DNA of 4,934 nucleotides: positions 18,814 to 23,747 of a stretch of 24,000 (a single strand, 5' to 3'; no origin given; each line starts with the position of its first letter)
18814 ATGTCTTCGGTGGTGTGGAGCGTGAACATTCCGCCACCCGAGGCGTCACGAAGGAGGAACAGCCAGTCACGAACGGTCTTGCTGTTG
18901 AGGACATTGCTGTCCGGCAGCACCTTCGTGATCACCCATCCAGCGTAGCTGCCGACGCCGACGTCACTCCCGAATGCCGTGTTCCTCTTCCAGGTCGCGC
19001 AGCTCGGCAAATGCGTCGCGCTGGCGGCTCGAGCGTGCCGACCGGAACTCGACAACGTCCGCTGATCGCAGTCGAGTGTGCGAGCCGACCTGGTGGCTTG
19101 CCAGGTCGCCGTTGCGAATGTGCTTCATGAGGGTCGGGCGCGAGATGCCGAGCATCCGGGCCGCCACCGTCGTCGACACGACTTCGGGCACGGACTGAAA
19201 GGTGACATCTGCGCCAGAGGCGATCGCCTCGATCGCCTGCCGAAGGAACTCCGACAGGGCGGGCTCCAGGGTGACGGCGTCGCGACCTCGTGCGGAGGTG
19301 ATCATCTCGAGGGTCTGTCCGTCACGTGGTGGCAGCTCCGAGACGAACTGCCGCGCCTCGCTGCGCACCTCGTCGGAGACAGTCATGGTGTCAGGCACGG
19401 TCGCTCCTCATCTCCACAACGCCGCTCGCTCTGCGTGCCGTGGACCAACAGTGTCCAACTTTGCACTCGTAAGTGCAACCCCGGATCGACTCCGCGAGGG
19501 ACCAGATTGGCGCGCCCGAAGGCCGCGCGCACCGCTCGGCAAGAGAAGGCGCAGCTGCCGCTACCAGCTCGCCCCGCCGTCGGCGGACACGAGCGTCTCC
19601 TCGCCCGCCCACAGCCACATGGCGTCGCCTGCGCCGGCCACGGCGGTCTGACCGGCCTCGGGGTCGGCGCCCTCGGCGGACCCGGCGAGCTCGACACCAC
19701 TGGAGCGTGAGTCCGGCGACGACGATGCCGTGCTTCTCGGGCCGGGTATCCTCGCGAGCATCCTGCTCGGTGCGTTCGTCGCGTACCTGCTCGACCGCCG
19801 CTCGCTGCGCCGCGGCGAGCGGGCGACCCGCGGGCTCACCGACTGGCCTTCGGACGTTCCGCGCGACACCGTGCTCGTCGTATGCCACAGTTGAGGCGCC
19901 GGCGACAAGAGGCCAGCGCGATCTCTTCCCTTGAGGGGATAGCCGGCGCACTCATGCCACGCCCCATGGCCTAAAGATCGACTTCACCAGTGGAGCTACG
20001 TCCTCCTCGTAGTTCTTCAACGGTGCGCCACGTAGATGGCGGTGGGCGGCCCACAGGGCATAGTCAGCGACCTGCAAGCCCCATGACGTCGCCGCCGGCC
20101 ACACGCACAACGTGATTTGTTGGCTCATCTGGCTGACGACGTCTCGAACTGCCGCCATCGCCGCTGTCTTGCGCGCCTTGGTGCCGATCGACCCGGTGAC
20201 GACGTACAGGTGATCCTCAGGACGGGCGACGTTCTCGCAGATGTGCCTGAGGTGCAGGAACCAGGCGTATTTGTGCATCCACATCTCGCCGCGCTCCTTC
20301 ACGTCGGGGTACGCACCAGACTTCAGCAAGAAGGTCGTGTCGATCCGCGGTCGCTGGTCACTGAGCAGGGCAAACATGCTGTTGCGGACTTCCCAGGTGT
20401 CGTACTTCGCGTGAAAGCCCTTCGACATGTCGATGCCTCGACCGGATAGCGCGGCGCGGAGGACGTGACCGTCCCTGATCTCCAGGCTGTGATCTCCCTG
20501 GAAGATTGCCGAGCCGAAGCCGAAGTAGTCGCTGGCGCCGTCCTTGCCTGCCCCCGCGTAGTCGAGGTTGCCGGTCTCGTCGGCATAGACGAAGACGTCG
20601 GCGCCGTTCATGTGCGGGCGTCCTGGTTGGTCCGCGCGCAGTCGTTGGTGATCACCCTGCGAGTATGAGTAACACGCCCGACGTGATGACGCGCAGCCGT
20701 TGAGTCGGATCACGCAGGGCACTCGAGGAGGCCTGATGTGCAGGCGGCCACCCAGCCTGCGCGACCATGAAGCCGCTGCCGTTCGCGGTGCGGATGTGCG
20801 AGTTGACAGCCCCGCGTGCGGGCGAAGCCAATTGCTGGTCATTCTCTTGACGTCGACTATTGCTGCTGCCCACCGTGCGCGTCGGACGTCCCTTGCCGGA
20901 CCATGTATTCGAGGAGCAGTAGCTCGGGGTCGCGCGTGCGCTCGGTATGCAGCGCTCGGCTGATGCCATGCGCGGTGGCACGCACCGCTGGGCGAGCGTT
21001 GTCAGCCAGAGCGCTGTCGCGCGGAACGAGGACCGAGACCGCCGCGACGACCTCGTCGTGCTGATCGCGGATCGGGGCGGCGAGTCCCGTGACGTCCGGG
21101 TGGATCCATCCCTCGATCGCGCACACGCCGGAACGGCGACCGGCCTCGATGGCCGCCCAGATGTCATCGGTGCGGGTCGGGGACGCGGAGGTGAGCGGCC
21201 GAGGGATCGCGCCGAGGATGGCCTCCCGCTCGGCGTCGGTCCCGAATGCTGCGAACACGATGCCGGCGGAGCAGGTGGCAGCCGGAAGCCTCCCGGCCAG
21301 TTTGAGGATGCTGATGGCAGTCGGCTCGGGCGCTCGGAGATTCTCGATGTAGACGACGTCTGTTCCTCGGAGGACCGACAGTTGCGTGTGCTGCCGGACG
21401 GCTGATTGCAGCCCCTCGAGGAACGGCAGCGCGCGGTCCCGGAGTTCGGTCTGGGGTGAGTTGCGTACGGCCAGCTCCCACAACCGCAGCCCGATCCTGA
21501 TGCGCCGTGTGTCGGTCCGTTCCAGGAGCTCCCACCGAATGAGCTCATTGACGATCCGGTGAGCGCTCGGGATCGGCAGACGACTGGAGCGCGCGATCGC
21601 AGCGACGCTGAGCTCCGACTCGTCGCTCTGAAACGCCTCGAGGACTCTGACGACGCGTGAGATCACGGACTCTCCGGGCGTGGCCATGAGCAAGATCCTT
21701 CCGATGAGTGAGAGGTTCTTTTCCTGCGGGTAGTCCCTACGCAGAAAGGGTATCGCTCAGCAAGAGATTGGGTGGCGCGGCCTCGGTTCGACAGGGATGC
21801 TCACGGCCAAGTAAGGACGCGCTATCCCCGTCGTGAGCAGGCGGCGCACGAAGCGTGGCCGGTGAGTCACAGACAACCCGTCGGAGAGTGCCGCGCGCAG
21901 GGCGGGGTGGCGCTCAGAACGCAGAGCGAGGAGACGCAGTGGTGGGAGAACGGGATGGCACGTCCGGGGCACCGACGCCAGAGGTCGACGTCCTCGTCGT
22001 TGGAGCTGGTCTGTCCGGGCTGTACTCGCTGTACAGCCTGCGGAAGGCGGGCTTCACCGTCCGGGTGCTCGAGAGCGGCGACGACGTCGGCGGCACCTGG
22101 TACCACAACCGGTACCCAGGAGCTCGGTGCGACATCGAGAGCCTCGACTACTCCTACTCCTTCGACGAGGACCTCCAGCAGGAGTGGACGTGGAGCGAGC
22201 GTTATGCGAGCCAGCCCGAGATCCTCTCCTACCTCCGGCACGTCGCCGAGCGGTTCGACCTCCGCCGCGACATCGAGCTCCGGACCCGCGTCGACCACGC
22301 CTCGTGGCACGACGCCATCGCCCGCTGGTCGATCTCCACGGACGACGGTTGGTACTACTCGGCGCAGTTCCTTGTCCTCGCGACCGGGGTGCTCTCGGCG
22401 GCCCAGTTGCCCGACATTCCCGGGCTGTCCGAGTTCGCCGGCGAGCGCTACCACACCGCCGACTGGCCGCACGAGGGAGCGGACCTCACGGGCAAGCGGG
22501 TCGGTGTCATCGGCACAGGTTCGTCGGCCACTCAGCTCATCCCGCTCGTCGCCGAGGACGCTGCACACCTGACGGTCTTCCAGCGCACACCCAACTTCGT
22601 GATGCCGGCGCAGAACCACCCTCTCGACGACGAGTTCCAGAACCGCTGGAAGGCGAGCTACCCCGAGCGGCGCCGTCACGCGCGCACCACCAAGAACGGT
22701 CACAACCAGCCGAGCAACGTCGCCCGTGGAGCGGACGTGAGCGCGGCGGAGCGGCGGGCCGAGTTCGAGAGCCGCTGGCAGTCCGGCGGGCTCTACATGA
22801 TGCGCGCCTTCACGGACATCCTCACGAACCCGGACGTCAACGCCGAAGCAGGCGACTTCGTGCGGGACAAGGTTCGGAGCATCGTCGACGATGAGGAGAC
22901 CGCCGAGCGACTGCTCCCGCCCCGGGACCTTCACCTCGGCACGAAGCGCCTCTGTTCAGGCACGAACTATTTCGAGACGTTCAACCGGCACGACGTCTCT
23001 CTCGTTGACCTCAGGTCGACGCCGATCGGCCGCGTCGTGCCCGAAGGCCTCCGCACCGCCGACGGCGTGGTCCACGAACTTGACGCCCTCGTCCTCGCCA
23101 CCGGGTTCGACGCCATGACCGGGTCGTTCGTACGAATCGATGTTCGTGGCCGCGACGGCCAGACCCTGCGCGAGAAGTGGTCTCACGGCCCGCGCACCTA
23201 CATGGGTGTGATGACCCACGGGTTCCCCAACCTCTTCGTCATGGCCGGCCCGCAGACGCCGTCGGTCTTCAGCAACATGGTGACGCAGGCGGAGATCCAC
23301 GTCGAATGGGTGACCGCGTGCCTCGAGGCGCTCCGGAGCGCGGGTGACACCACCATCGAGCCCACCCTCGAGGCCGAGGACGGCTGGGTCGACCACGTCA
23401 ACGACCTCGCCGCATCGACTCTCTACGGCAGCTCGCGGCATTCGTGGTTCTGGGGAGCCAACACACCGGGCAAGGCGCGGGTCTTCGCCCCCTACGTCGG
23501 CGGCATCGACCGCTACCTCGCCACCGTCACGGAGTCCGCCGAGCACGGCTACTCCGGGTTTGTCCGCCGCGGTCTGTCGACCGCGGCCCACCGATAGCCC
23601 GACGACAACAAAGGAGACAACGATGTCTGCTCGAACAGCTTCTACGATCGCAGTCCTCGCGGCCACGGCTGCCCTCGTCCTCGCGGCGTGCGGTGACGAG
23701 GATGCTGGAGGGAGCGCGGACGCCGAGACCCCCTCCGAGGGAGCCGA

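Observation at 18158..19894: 85-bp direct repeat (92% identical, offset exactly 1600 bp) duplicates a gene's 3' end and brackets an HTH-PIN cassette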

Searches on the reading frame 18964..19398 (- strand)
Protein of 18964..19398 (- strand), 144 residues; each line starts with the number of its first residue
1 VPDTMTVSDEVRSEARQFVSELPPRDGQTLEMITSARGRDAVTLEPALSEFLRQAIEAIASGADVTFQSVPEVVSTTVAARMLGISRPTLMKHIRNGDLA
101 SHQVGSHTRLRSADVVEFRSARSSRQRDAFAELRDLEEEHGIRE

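Call 9: search_protein_families(library=pfam, proteins=[window:18964-19398:-], max_evalue=0.01)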
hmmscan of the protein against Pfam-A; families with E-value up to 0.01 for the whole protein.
window:18964-19398:- (144 aa): 5 families
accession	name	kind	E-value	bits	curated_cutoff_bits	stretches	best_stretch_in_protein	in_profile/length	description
PF12728.13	HTH_17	-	4.3e-10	40.2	27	1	75-122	3-50/51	Helix-turn-helix domain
PF00126.33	HTH_1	-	0.0028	18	26.6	0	66-96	6-36/60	Bacterial regulatory helix-turn-helix protein, lysR family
PF02954.25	HTH_8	-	0.0037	17.4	22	1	79-92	24-37/42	Bacterial regulatory protein, Fis family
PF05225.22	HTH_psq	-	0.007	16.5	20.4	0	74-96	17-39/45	helix-turn-helix, Psq domain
PF04967.18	HTH_10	-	0.0088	16.3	23.1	0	74-96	24-46/53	HTH DNA binding domain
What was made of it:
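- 18964..19398 (-): HTH_17 / excisionase-family DNA-binding protein, 144 aa; putative antitoxin and autoregulator. It lies 25 bp upstream of the PIN gene. PF12728, E 4e-10 (call 9).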

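Call 31: search_protein_families(library=ncbifam, proteins=[window:18964-19398:-], max_evalue=0.01)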
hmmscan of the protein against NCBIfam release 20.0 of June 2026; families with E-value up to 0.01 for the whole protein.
window:18964-19398:- (144 aa): 1 family
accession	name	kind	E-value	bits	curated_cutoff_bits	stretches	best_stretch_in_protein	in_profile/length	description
TIGR01764.1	excise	domain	6.7e-09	36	28.8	1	77-118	5-46/49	excisionase family DNA-binding protein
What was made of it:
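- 18964..19398 (-): TIGR01764 (call 31).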

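Call 32: search_protein_families(library=padloc, proteins=[window:18964-19398:-], max_evalue=0.01)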
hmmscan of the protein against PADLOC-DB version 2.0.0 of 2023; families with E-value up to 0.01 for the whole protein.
window:18964-19398:- (144 aa): 1 family
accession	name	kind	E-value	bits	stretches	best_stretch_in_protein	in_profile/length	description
PDLC04133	mad1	-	3e-06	25.4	1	73-124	5-56/60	mads_1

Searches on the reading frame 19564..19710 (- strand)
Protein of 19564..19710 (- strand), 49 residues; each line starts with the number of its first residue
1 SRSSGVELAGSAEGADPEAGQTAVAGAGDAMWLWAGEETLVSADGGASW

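Call 39: find_homologous_proteins(query=window:19564-19698:-, max_evalue=0.1)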
Query window:19564-19698:-: no candidate shares three 5-residue words with the query. No homologue found.
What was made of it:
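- Tried and rejected: A homologue search with the 45-aa BNR peptide found no candidate and used up the last search (call 39).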

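Call 41: find_related_loci(query=window:19564-19710:-, collection=metagenome_contigs, flank=5000)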
Query window:19564-19710:- (49 aa) in metagenome_contigs; peptide patterns used: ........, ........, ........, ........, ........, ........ (x = any residue, [..] = any of these).
600 stretches matched a pattern, but none encodes a relative of the query by tblastn (E <= 1e-3).

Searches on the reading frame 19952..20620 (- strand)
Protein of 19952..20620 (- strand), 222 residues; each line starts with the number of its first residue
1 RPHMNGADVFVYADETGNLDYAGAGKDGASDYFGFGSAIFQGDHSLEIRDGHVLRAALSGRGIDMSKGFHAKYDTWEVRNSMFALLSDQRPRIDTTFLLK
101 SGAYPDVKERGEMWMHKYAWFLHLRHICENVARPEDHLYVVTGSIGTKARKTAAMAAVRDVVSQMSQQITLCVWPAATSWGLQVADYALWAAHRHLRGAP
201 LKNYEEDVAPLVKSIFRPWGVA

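Call 9: search_protein_families(library=pfam, proteins=[window:19952-20620:-], max_evalue=0.01)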
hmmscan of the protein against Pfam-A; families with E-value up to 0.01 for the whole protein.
window:19952-20620:- (222 aa): 1 family
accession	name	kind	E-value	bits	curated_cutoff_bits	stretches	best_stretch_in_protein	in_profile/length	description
PF12686.12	DUF3800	-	6.4e-08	33.9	21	1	10-195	1-149/149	Protein of unknown function (DUF3800)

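Call 31: search_protein_families(library=ncbifam, proteins=[window:19952-20620:-], max_evalue=0.01)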
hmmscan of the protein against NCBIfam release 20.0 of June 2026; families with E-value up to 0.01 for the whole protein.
window:19952-20620:- (222 aa): 0 families

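Call 32: search_protein_families(library=padloc, proteins=[window:19952-20620:-], max_evalue=0.01)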
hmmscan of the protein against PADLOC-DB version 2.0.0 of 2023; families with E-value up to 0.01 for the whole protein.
window:19952-20620:- (222 aa): 0 families

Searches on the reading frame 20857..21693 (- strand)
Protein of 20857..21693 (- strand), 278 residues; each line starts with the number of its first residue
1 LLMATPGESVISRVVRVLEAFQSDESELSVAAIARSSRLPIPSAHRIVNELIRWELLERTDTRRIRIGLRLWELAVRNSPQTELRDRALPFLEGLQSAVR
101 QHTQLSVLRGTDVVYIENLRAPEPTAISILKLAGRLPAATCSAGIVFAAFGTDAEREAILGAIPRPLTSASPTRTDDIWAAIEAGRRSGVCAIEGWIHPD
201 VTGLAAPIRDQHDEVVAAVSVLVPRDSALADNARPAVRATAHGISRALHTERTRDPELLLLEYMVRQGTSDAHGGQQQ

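Call 9: search_protein_families(library=pfam, proteins=[window:20857-21693:-], max_evalue=0.01)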
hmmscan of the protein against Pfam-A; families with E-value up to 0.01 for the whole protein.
window:20857-21693:- (278 aa): 3 families
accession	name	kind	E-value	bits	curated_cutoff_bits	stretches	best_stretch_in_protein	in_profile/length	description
PF01614.24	IclR_C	-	2.8e-21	76.3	24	1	82-246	7-174/174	Bacterial transcriptional regulator IclR C-terminal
PF09339.16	HTH_IclR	-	7e-11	42.2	22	1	11-60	2-51/52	IclR helix-turn-helix domain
PF12802.13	MarR_2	-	2.6e-05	24.7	27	1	15-62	8-55/61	MarR family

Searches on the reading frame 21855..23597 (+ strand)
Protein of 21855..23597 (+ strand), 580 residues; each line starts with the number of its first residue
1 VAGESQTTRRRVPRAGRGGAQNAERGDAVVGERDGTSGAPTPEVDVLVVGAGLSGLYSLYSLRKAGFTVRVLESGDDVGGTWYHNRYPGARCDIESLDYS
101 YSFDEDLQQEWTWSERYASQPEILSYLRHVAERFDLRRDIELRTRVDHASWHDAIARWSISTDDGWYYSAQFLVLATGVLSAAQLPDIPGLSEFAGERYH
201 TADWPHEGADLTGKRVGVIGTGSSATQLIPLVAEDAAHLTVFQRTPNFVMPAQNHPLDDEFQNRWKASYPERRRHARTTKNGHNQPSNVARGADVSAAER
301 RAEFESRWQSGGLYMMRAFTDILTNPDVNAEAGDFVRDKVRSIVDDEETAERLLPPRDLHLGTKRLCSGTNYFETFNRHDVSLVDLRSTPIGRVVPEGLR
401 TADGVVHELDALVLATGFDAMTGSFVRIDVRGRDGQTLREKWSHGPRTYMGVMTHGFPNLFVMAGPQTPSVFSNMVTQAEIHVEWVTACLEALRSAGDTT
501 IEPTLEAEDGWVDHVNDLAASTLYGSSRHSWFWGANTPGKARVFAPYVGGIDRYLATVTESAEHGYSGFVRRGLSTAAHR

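Call 9: search_protein_families(library=pfam, proteins=[window:21855-23597:+], max_evalue=0.01)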
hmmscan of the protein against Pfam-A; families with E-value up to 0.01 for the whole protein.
window:21855-23597:+ (580 aa): 12 families
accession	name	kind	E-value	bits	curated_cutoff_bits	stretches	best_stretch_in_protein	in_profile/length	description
PF13738.12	Pyr_redox_3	-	2.8e-15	56.8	30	1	47-246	1-197/305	Pyridine nucleotide-disulphide oxidoreductase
PF00743.25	FMO-like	-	4.1e-15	55.7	22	1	46-251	4-221/532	Flavin-binding monooxygenase-like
PF13450.12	NAD_binding_8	-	7.7e-13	49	21.9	1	48-94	1-47/68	NAD(P)-binding Rossmann-like domain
PF07992.20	Pyr_redox_2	-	4.3e-11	43.2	26.1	1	45-265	2-193/291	Pyridine nucleotide-disulphide oxidoreductase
PF01266.30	DAO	-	6.1e-09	36.3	27.9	1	45-85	1-42/353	FAD dependent oxidoreductase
PF13434.12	Lys_Orn_oxgnase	-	1.1e-05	25.2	21.3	1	115-263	89-239/339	L-lysine 6-monooxygenase/L-ornithine 5-monooxygenase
PF03486.20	HI0933_like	-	0.00013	22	50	0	45-79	2-36/244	HI0933-like protein Rossmann domain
PF13454.12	NAD_binding_9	-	0.00017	22.1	21.8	0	48-178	2-153/155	FAD-NAD(P)-binding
PF00890.30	FAD_binding_2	-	0.00046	19.9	20.4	1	45-81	1-37/414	FAD binding domain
PF01946.23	Thi4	-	0.0019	17.9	26.2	1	43-82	17-58/235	Thi4 family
PF01494.25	FAD_binding_3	-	0.0036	17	22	0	43-74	1-32/349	FAD binding domain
PF13241.12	NAD_binding_7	-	0.0055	17.7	22.1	0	210-246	4-40/104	Putative NAD(P)-binding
